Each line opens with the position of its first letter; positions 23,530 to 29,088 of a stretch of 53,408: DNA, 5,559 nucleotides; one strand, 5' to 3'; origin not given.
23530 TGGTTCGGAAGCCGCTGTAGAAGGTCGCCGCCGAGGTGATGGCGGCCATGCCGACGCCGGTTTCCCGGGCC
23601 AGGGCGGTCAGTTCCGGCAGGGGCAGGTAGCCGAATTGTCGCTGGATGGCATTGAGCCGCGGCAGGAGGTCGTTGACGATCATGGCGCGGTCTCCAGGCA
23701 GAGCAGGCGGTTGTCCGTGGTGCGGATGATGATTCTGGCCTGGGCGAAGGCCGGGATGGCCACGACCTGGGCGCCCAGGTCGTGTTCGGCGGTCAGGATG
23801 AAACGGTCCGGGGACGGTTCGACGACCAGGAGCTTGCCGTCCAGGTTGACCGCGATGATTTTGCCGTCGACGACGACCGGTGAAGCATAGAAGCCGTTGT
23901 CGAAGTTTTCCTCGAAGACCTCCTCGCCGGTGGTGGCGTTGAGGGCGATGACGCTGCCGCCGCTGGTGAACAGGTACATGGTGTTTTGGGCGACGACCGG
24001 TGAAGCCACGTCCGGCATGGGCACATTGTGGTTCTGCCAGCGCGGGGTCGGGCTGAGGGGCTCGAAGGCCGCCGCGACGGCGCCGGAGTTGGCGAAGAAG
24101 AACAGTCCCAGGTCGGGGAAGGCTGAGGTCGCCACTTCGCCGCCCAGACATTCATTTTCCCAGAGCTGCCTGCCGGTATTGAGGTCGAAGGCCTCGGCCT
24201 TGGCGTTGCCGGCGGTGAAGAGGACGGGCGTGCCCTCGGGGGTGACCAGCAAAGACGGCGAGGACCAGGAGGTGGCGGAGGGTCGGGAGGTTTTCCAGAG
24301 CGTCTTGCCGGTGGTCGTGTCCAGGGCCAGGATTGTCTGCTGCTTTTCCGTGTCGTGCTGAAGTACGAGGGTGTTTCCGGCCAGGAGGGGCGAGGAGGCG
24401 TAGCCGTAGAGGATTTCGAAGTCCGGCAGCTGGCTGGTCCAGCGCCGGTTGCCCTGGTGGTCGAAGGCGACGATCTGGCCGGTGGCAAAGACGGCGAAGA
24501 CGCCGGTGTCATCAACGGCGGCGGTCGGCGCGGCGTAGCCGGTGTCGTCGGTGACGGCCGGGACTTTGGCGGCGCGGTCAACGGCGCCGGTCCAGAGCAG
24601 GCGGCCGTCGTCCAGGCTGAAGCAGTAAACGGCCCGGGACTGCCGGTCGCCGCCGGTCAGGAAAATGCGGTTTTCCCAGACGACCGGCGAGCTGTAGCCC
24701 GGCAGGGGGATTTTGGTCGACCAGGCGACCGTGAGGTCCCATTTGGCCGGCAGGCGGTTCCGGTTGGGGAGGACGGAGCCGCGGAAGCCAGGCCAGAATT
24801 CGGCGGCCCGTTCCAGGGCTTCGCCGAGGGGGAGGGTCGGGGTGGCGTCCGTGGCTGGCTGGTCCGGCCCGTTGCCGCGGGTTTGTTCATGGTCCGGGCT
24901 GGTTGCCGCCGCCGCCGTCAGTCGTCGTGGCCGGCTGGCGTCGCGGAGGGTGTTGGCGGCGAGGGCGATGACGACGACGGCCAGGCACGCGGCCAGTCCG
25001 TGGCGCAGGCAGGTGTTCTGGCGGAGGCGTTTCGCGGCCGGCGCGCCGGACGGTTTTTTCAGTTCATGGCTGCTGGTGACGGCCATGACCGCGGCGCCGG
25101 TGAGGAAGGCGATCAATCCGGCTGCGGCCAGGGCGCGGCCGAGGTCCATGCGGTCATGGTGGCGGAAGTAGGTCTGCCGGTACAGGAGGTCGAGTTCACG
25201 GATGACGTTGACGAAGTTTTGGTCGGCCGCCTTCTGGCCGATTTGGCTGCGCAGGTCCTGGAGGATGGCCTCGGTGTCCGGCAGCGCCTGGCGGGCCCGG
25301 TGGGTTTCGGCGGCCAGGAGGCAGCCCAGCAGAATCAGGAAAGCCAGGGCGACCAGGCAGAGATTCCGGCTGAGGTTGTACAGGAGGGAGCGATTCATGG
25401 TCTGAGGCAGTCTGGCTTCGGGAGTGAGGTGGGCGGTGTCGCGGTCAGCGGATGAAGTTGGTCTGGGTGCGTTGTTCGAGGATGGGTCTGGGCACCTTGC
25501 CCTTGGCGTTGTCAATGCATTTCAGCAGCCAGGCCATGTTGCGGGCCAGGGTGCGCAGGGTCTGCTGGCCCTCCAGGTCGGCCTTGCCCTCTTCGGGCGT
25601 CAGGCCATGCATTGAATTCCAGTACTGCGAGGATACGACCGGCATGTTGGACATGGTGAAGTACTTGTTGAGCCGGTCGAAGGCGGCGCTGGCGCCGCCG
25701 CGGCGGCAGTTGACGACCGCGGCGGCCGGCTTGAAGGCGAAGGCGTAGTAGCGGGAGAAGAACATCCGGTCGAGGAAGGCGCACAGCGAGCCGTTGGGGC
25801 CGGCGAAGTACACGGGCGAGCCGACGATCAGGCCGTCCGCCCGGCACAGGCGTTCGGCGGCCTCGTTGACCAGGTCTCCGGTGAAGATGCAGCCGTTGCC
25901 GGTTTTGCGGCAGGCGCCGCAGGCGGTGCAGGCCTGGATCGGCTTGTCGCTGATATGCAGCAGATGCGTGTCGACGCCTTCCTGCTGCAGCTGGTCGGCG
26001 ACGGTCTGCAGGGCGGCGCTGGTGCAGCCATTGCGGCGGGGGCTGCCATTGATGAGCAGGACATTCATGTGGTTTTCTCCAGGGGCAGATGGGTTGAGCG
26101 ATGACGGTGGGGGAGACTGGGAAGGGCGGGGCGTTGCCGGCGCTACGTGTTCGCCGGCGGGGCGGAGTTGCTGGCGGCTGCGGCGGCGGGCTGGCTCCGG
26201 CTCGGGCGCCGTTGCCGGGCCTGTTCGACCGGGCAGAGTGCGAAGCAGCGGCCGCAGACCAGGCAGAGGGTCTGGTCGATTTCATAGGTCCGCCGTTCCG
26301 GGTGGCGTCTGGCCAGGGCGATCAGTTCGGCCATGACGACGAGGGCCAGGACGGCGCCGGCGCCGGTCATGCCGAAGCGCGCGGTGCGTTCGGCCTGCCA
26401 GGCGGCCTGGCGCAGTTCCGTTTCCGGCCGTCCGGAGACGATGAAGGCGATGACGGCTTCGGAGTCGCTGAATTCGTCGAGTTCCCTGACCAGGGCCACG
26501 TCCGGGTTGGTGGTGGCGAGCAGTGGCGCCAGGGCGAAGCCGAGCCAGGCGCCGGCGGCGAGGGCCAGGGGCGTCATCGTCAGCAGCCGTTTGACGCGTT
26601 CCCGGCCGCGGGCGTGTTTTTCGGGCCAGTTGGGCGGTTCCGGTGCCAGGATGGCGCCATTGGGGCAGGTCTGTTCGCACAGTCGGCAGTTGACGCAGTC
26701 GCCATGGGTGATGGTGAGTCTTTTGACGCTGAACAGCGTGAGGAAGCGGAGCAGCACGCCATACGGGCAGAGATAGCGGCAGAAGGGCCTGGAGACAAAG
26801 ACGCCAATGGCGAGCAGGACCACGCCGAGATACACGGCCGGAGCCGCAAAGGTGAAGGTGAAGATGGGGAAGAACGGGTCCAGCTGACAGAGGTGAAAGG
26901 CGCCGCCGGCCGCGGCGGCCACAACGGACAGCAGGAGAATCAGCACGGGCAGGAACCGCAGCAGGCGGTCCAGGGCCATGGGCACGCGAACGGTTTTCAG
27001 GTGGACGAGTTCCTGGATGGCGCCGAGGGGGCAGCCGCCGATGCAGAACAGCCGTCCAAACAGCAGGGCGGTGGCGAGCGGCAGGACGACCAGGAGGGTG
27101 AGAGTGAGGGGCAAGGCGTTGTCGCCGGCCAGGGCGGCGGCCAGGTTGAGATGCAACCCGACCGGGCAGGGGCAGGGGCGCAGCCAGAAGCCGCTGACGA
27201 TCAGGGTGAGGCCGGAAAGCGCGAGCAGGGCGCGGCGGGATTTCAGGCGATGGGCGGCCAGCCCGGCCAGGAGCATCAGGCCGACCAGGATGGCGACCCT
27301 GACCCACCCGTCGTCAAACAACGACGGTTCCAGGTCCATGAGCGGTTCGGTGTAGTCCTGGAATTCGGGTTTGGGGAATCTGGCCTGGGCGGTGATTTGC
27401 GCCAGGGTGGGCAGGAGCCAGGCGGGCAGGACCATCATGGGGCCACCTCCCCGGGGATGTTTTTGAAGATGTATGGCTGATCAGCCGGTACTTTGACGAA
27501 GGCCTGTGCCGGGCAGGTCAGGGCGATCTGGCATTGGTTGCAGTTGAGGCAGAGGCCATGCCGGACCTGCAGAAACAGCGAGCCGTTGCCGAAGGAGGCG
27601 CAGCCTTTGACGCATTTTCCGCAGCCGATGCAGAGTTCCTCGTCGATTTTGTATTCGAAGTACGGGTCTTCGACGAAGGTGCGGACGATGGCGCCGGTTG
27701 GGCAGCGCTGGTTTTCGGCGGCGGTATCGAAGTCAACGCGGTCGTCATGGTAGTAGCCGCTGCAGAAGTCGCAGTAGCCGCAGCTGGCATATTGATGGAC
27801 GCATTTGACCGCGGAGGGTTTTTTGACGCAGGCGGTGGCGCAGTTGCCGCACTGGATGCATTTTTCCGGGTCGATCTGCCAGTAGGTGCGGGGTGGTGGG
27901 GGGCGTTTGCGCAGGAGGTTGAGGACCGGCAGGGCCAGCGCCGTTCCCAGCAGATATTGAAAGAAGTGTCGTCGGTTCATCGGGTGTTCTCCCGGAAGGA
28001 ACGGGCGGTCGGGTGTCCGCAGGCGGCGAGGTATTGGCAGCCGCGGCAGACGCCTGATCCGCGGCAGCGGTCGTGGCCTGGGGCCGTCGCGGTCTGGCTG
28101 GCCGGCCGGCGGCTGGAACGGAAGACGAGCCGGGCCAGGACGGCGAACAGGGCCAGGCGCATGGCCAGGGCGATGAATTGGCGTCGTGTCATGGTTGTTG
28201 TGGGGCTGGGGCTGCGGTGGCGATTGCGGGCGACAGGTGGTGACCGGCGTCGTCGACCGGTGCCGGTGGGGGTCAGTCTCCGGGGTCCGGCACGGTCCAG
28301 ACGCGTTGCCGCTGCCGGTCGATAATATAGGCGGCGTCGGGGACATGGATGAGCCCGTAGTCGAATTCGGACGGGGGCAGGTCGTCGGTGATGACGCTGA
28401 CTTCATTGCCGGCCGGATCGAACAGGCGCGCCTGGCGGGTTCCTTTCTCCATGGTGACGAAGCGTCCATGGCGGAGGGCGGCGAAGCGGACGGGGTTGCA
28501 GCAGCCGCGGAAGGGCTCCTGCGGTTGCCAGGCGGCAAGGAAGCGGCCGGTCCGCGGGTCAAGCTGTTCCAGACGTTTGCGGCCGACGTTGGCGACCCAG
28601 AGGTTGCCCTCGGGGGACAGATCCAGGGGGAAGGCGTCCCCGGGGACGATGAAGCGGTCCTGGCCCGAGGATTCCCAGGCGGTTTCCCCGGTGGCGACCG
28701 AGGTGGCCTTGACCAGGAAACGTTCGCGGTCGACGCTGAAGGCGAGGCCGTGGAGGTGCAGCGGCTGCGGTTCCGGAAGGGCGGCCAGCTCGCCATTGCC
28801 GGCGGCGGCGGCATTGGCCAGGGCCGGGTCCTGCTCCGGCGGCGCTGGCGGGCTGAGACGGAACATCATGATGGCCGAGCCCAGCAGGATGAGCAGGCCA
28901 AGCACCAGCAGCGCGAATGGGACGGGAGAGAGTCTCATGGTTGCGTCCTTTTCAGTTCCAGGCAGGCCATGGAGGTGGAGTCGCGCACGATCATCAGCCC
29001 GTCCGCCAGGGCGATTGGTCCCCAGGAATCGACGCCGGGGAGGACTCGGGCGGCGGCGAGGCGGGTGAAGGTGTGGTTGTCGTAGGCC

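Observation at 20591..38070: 17.5-kb, 14-gene co-directional cluster fusing a terpenoid-cyclase module, an NADH-to-periplasm electron conduit and four envelope beta-propeller proteins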

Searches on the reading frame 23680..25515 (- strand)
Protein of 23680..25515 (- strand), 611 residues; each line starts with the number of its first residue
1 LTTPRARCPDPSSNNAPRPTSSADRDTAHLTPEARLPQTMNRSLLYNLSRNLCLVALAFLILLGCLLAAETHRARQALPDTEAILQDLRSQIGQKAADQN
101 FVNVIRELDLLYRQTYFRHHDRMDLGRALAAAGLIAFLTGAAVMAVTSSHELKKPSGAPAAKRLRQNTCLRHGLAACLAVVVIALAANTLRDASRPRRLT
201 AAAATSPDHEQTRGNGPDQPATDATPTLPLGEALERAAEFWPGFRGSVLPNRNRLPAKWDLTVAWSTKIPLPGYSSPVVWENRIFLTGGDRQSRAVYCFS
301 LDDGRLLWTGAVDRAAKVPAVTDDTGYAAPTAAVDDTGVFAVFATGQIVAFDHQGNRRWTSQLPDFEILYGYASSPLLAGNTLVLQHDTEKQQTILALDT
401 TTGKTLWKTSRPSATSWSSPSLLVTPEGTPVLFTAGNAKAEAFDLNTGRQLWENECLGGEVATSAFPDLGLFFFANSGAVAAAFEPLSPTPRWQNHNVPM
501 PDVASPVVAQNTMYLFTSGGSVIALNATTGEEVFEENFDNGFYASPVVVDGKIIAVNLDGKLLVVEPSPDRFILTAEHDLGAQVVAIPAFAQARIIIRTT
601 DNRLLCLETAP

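Call 6: search_protein_families(library=pfam, proteins=[window:23680-25515:-], max_evalue=0.01)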
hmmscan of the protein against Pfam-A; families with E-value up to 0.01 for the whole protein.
window:23680-25515:- (611 aa): 3 families
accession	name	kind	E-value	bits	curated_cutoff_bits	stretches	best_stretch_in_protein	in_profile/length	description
PF13360.13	PQQ_2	-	4.5e-29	102.2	27.6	3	331-458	29-148/233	Outer membrane protein assembly factor BamB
PF13570.13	Beta-prop_ACSF4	-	3.3e-18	66.6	133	1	391-609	27-243/329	Beta-alanine-activating enzyme, beta-propeller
PF01011.28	PQQ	-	9.4e-11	41.5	26.7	1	502-535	49-82/595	Glucose/ethanol/alcohol dehydrogenase, beta-propeller domain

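Call 8: search_protein_families(library=ncbifam, proteins=[window:23680-25515:-], max_evalue=0.001)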
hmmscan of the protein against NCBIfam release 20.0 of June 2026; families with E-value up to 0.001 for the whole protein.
window:23680-25515:- (611 aa): 5 families
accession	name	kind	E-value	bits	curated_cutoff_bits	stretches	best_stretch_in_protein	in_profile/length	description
TIGR03300.1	assembly_YfgL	equivalog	6.3e-27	94.2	285.2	3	429-565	242-376/377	outer membrane protein assembly factor BamB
NF008351.0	PRK11138.1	equivalog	2.2e-14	52.8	423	1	331-455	64-187/394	outer membrane protein assembly factor BamB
TIGR03075.1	PQQ_enz_alc_DH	subfamily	1.6e-11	43.6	480.05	1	273-409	61-197/530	PQQ-dependent dehydrogenase, methanol/ethanol family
TIGR04528.1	acido_non_PQQ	subfamily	1.1e-08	34.3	650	1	390-456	398-461/493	acido-empty-quinoprotein group A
TIGR03074.1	PQQ_membr_DH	subfamily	0.00015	19.8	832.65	0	504-541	207-244/783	membrane-bound PQQ-dependent dehydrogenase, glucose/quinate/shikimate family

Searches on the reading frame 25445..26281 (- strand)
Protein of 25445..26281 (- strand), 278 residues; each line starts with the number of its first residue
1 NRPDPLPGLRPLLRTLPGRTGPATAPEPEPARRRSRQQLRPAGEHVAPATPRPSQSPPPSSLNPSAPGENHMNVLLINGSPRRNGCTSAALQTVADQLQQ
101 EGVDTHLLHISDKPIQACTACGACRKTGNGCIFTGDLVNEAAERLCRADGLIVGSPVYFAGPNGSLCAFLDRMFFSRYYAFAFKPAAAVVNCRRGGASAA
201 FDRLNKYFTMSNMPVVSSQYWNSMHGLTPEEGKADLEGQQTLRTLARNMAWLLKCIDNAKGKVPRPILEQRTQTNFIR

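Call 6: search_protein_families(library=pfam, proteins=[window:25445-26281:-], max_evalue=0.01)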
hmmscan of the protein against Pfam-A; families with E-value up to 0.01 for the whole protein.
window:25445-26281:- (278 aa): 2 families
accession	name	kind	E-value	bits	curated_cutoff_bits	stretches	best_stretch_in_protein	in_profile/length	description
PF03358.20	FMN_red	-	1.6e-31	109.4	24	1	72-223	1-147/152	NADPH-dependent FMN reductase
PF02525.22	Flavodoxin_2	-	6.7e-08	32.9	27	1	72-183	1-112/198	Flavodoxin-like fold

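Call 8: search_protein_families(library=ncbifam, proteins=[window:25445-26281:-], max_evalue=0.001)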
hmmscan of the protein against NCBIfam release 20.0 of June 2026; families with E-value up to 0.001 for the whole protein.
window:25445-26281:- (278 aa): 2 families
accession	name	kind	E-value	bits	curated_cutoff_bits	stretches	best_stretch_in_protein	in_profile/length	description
TIGR03567.1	FMN_reduc_SsuE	equivalog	2.8e-10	40.4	164.05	1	73-171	1-89/171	NADPH-dependent FMN reductase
NF007859.0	PRK10569.1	equivalog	8.5e-08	32.1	225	1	72-171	1-90/191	NADPH-dependent FMN reductase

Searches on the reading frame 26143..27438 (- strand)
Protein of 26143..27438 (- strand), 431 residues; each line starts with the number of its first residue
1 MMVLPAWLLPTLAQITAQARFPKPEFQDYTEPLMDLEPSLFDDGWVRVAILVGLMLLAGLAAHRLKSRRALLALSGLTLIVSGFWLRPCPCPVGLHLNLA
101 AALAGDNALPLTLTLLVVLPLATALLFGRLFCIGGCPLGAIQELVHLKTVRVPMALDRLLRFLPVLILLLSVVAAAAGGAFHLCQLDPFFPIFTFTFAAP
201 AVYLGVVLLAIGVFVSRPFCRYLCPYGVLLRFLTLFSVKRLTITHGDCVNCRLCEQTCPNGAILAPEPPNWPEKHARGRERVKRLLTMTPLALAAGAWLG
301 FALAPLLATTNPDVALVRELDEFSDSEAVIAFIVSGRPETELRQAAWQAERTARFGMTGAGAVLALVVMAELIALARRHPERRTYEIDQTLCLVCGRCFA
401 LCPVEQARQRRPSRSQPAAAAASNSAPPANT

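Call 6: search_protein_families(library=pfam, proteins=[window:26143-27438:-], max_evalue=0.01)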
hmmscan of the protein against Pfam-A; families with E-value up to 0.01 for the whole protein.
window:26143-27438:- (431 aa): 12 families
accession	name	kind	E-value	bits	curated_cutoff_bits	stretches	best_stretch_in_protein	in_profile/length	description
PF12801.12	Fer4_5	-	1.3e-09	38.2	22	2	113-146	5-38/48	4Fe-4S binding domain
PF00037.32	Fer4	-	1.4e-09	37.8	21.1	2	243-263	3-23/24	4Fe-4S binding domain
PF12838.12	Fer4_7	-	3.1e-09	37.6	27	2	219-262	7-52/52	4Fe-4S dicluster domain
PF13237.11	Fer4_10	-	4.5e-07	30.1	25.5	1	386-413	3-31/53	4Fe-4S dicluster domain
PF14697.11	Fer4_21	-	1.6e-06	28.6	35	0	239-263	32-57/59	4Fe-4S dicluster domain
PF13187.11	Fer4_9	-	4.4e-06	27.1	27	0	220-263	8-52/52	4Fe-4S dicluster domain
PF25160.1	LdpA_Fe-S-bd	-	2.5e-05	24.4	27.6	1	386-409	22-45/49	LdpA Fe-S cluster-binding domain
PF13484.11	Fer4_16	-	5.2e-05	24.4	30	1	248-273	2-26/66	4Fe-4S double cluster binding domain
PF12837.12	Fer4_6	-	5.2e-05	23.4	25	1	386-406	3-22/24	4Fe-4S binding domain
PF13183.11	Fer4_8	-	7.5e-05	23.6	27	0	247-261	53-67/68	4Fe-4S dicluster domain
PF17179.9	Fer4_22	-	0.0018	19.5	27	0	384-405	73-94/95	4Fe-4S dicluster domain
PF13534.11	Fer4_17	-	0.0087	17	22.2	0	247-261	45-59/61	4Fe-4S dicluster domain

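Call 8: search_protein_families(library=ncbifam, proteins=[window:26143-27438:-], max_evalue=0.001)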
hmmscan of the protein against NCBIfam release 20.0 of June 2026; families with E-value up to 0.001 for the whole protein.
window:26143-27438:- (431 aa): 38 families (the best 25 are shown)
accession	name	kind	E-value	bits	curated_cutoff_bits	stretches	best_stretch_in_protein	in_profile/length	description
TIGR02163.1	napH_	subfamily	4.4e-13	49.3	213.05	1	117-265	67-220/255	NapH/MauN family ferredoxin-type protein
NF046105.1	TransRegNosR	equivalog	9.7e-13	47.3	1000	1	118-264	486-645/680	transcriptional regulator NosR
NF007013.0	PRK09477.1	equivalog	2.4e-11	43.3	234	1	113-265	86-243/286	quinol dehydrogenase ferredoxin subunit NapH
NF058577.1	FdxA_fam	equivalog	1.2e-09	38.2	65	1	383-405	29-51/52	4Fe-4S ferredoxin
TIGR01971.1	NuoI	subfamily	3.4e-09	36.4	113.05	1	239-264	74-99/121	NADH-quinone oxidoreductase, chain I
NF042909.1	FMH_DH_FwdF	exception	2.8e-08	33.3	375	0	339-405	4-70/336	tungsten-dependent formylmethanofuran dehydrogenase subunit FwdF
NF004538.0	PRK05888.1-4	equivalog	8.3e-08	32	135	0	230-264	45-79/162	NADH-quinone oxidoreductase subunit NuoI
NF006221.0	PRK08348.1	subfamily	3.1e-07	30.2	124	1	199-263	31-92/136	NADH-plastoquinone oxidoreductase subunit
NF004539.0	PRK05888.1-5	equivalog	5.4e-07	29.4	225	0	378-405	86-115/162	NADH-quinone oxidoreductase subunit NuoI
TIGR04105.1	FeFe_hydrog_B1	subfamily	7.8e-07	28.1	450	0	239-264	135-160/462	monomeric [FeFe] hydrogenase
NF038196.1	ferrodoxin_EFR1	subfamily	1.6e-06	28.3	75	0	239-271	178-210/242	EFR1 family ferrodoxin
NF004537.0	PRK05888.1-3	equivalog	1.2e-05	24.9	163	0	381-404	104-127/204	NADH-quinone oxidoreductase subunit NuoI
NF006183.0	PRK08318.1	equivalog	2.2e-05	23.4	335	0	377-416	364-403/422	NAD-dependent dihydropyrimidine dehydrogenase subunit PreA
NF045480.1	FdxA_Actino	equivalog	2.4e-05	24.5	125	0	240-264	32-56/107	ferredoxin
NF004541.0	PRK05888.2-2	equivalog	2.4e-05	24.3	217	0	200-263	49-111/168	NADH-quinone oxidoreductase subunit NuoI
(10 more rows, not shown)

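Call 40: find_related_loci(query=A2, collection=metagenome_contigs, flank=10000)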
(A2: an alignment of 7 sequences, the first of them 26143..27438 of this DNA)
Query A2 (431 aa) in metagenome_contigs; peptide patterns used: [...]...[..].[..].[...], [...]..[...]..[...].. (x = any residue, [..] = any of these).
600 stretches matched a pattern (row limit reached: there are more); 530 encode a relative of the query (tblastn E <= 1e-3); the best 80 are kept; 80 distinct loci.
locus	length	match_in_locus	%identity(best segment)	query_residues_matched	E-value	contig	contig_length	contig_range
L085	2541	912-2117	46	17-411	2e-117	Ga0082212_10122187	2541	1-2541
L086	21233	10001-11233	46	9-421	3e-107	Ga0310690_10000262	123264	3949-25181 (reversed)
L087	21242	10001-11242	45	15-427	4e-105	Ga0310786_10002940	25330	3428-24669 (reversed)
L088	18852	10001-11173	47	17-411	3e-105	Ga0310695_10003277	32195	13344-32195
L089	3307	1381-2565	48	15-409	8e-107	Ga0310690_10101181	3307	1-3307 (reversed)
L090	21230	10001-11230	48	15-423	3e-104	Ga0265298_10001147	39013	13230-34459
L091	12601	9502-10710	47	15-417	2e-104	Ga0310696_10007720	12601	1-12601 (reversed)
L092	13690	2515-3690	45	18-409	5e-95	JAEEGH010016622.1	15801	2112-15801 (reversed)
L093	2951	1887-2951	46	15-369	2e-93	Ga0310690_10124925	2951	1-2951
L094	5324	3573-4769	49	17-414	3e-90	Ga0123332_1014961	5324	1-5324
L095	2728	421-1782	39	17-406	6e-91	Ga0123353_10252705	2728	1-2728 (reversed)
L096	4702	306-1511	39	14-414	2e-87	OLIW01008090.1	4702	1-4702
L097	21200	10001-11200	43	11-409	3e-83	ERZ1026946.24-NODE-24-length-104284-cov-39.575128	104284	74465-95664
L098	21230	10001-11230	40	1-405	2e-80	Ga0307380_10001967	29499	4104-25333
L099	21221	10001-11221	38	16-413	1e-78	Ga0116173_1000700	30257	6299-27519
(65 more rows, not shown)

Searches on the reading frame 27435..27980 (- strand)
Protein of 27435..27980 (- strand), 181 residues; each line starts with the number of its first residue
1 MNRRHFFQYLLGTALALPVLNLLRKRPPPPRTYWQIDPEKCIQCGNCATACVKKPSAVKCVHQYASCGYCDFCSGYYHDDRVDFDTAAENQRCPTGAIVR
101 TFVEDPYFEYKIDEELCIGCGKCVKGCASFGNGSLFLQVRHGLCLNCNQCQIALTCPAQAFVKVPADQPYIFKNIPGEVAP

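Call 6: search_protein_families(library=pfam, proteins=[window:27435-27980:-], max_evalue=0.01)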
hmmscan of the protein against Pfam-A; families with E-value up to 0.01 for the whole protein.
window:27435-27980:- (181 aa): 9 families
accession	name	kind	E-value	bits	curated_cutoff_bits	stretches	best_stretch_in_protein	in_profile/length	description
PF12837.12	Fer4_6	-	3.7e-12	46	25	2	111-128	3-20/24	4Fe-4S binding domain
PF12838.12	Fer4_7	-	2.7e-10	41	27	2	93-128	12-49/52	4Fe-4S dicluster domain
PF00037.32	Fer4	-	7.1e-10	38.7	21.1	2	35-51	2-18/24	4Fe-4S binding domain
PF12797.12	Fer4_2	-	4.4e-07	29.9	24.5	2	111-128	4-21/22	4Fe-4S binding domain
PF13187.11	Fer4_9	-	2.4e-06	27.9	27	0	33-53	25-49/52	4Fe-4S dicluster domain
PF14697.11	Fer4_21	-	5.9e-06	26.8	35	1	111-160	2-55/59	4Fe-4S dicluster domain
PF13237.11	Fer4_10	-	7.2e-06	26.3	25.5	1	111-127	3-19/53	4Fe-4S dicluster domain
PF25160.1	LdpA_Fe-S-bd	-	0.0016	18.6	27.6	1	92-127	12-38/49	LdpA Fe-S cluster-binding domain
PF12800.12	Fer4_4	-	0.0046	17.7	24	0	115-127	2-14/17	4Fe-4S binding domain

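Call 8: search_protein_families(library=ncbifam, proteins=[window:27435-27980:-], max_evalue=0.001)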
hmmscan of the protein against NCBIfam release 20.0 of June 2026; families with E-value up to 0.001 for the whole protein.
window:27435-27980:- (181 aa): 4 families
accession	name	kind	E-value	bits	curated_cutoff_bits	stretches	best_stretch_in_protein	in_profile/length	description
NF058577.1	FdxA_fam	equivalog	1.5e-09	37.9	65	2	90-128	16-49/52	4Fe-4S ferredoxin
TIGR02936.1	fdxN_nitrog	equivalog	3e-06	27.3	80.55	1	106-128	12-34/91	ferredoxin III, nif-specific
TIGR02066.1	dsrB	equivalog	3.1e-05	23.1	341.5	1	91-130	191-229/341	dissimilatory-type sulfite reductase subunit beta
NF043069.1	T4HPD_activ_SAM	equivalog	0.00094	18.6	425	0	109-160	45-98/299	trans-4-hydroxy-L-proline dehydratase activase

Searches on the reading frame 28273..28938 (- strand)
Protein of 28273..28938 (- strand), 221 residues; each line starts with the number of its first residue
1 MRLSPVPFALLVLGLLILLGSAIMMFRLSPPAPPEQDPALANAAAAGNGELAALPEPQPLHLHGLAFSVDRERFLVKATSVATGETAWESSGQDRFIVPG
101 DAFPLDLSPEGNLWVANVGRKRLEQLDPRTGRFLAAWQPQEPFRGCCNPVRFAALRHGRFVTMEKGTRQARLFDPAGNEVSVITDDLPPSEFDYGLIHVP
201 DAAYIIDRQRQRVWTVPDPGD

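Call 6: search_protein_families(library=pfam, proteins=[window:28273-28938:-], max_evalue=0.01)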
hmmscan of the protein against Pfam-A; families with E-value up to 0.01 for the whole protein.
window:28273-28938:- (221 aa): 0 families

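Call 8: search_protein_families(library=ncbifam, proteins=[window:28273-28938:-], max_evalue=0.001)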
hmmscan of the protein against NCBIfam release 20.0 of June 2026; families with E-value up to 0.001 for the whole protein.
window:28273-28938:- (221 aa): 0 families

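Call 51: search_solved_structures(query=A4, max_evalue=1)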
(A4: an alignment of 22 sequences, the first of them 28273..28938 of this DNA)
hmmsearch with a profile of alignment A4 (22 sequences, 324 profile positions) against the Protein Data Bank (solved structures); distinct sequences matched with E-value up to 1: 112 (the best 60 are shown).
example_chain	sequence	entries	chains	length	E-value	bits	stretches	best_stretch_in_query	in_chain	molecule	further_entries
6d69_A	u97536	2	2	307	1e-22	83.8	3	153-239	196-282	NHL Repeat Region of D. melanogaster Thin | Thin, isoform D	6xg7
8j72_A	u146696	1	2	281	3.4e-21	78.8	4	153-267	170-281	E3 ubiquitin-protein ligase TRIM71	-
7qrx_A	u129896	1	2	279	1.5e-20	76.7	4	156-267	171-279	E3 ubiquitin-protein ligase TRIM71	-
9jur_A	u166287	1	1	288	1.8e-20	76.4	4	156-267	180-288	E3 ubiquitin-protein ligase TRIM71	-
6fpt_A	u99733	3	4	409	6.2e-20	74.7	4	155-266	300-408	E3 ubiquitin-protein ligase TRIM71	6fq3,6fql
8prj_A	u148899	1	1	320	9.5e-20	74.1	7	70-138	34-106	v31Bagel8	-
7qrv_A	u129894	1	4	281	2.1e-19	72.9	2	154-314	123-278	Tripartite motif-containing protein 2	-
7b96_A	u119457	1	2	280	2.1e-19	72.9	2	154-314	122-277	Isoform 2 of Tripartite motif-containing protein 2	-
7b2r_A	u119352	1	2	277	7.6e-19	71.1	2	154-313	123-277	Tripartite motif-containing protein 2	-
7qrw_A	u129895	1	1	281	3.9e-18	68.8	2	154-313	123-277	Isoform 4 of Tripartite motif-containing protein 3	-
6tji_A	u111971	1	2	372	7.7e-18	67.8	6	74-139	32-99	Cake10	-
6tjh_A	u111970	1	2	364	1.2e-17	67.1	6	74-139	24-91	Cake9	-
7awz_A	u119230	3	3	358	8.2e-16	61.1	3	73-153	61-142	Scone-E | SconeE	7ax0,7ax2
6tjg_A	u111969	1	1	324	1.5e-15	60.3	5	74-139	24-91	Cake8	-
7awy_A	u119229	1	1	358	9.8e-14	54.3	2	73-145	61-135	Scone-R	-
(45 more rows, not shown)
